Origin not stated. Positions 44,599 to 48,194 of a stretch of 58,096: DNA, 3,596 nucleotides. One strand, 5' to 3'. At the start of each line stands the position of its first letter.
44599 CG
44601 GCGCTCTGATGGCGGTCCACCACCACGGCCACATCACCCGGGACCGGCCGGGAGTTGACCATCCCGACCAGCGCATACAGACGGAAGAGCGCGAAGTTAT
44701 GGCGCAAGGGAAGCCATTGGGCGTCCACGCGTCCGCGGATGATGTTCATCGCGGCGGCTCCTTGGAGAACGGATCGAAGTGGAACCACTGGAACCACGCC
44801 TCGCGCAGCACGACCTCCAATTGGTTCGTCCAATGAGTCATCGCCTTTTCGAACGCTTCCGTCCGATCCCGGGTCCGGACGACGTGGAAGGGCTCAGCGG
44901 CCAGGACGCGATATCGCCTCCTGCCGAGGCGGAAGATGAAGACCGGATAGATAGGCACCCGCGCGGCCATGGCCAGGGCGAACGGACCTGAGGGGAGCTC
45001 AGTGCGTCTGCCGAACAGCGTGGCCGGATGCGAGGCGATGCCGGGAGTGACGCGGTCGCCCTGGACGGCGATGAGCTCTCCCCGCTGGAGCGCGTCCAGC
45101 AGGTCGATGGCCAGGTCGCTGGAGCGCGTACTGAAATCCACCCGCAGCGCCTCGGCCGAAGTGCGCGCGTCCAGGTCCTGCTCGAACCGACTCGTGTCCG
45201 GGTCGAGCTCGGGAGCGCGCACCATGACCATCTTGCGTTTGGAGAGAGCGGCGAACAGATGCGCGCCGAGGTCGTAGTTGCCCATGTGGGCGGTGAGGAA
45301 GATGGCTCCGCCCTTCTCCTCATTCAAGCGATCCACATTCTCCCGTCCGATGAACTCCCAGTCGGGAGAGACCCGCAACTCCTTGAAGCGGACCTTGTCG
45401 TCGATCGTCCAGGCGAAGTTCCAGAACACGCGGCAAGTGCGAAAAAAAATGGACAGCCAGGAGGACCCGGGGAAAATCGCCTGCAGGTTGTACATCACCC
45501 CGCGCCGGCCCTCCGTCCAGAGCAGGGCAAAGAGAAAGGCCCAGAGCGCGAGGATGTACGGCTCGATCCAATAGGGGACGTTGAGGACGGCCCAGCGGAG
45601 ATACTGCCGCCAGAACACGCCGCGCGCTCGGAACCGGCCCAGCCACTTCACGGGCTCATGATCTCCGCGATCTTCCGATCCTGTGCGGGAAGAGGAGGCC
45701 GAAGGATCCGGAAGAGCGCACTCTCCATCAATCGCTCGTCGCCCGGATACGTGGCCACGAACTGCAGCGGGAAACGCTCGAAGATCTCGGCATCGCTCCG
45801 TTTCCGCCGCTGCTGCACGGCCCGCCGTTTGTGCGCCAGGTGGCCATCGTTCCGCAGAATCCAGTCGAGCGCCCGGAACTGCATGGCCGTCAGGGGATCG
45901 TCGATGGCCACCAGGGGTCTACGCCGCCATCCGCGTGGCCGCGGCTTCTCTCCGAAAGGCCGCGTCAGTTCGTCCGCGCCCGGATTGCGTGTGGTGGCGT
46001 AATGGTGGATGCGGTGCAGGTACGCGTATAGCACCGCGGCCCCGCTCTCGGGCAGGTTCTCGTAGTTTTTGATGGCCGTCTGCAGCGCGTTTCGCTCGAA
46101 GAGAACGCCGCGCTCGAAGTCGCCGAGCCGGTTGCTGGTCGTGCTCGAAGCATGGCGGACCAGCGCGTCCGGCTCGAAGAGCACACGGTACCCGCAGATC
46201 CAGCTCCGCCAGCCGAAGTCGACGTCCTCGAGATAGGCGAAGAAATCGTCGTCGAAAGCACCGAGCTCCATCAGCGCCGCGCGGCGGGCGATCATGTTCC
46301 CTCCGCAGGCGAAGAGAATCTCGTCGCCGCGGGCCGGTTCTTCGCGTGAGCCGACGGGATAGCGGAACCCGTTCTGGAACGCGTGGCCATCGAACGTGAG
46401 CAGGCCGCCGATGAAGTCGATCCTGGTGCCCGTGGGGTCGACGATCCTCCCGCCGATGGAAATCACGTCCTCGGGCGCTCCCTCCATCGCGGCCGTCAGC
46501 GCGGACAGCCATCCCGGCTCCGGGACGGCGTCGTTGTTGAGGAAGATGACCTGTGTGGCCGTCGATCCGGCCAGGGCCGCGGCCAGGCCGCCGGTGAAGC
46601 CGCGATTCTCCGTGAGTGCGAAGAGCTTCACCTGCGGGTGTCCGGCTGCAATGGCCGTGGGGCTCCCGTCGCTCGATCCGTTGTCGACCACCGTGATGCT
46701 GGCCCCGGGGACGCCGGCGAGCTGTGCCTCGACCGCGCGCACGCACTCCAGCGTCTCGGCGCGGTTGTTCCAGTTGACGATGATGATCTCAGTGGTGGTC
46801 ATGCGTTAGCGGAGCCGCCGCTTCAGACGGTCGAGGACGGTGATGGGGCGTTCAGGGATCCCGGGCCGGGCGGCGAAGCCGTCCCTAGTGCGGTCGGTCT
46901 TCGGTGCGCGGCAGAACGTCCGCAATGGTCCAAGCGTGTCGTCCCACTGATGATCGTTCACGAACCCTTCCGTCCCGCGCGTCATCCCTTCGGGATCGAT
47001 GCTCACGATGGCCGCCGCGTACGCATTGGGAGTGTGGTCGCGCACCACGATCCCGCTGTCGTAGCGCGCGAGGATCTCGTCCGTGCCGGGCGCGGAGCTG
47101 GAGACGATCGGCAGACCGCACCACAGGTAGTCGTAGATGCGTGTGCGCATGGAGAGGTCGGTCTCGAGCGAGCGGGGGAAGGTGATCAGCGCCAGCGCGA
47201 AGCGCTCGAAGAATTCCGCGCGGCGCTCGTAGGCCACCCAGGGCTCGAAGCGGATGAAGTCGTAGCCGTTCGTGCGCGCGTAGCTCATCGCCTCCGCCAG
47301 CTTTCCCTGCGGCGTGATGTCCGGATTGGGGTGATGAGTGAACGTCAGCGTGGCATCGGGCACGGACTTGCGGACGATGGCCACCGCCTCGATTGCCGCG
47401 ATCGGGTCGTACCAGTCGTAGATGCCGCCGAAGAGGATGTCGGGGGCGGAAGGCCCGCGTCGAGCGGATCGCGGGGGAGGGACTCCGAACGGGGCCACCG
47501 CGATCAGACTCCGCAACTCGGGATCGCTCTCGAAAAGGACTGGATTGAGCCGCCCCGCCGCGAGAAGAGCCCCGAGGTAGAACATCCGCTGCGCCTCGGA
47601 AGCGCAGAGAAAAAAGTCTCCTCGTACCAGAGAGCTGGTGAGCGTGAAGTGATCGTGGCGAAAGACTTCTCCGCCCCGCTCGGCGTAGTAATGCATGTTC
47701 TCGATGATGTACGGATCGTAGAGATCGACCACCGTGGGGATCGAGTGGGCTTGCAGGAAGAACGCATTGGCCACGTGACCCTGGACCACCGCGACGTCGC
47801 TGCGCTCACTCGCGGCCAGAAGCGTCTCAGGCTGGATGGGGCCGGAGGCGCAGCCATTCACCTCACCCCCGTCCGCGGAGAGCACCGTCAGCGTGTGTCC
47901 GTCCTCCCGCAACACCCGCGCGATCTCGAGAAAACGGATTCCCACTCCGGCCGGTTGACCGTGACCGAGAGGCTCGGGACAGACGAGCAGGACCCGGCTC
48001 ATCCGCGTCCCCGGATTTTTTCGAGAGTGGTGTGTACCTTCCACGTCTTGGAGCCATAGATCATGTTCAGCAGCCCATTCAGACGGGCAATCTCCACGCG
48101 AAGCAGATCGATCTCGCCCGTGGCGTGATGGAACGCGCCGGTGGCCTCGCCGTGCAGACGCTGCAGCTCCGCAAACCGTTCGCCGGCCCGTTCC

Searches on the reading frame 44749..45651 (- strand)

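Call 23: search_protein_families(library=pfam, proteins=[window:44749-45651:-], max_evalue=0.001)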
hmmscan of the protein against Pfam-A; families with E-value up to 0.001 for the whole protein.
window:44749-45651:- (301 aa): 1 family
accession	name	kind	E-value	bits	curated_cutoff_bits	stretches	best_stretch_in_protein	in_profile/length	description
PF03279.18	Lip_A_acyltrans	-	5.8e-12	45.8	22.3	1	20-291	24-288/295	Bacterial lipid A biosynthesis acyltransferase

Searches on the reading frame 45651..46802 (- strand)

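Call 23: search_protein_families(library=pfam, proteins=[window:45651-46802:-], max_evalue=0.001)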
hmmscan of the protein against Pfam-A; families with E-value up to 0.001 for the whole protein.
window:45651-46802:- (384 aa): 3 families
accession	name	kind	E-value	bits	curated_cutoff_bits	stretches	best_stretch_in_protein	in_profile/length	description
PF00535.33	Glycos_transf_2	-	1.7e-17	64.3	23.3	1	6-180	2-167/168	Glycosyl transferase family 2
PF13641.12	Glyco_tranf_2_3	-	2.4e-08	34.7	27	1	6-223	5-217/230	Glycosyltransferase like family 2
PF13632.12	Glyco_trans_2_3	-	3.6e-07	30.6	27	1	162-222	69-128/198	Glycosyl transferase family group 2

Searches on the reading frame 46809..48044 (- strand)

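Call 23: search_protein_families(library=pfam, proteins=[window:46809-48044:-], max_evalue=0.001)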
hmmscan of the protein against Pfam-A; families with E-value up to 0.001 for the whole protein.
window:46809-48044:- (412 aa): 3 families
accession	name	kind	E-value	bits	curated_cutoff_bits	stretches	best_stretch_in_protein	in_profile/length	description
PF13692.12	Glyco_trans_1_4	-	1.7e-07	32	27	1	217-348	20-138/142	Glycosyl transferases group 1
PF13524.12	Glyco_trans_1_2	-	0.00034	21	25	1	264-337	29-101/144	Glycosyl transferase-like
PF00534.26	Glycos_transf_1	-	0.0006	19.8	26.4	0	306-347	112-153/172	Glycosyl transferases group 1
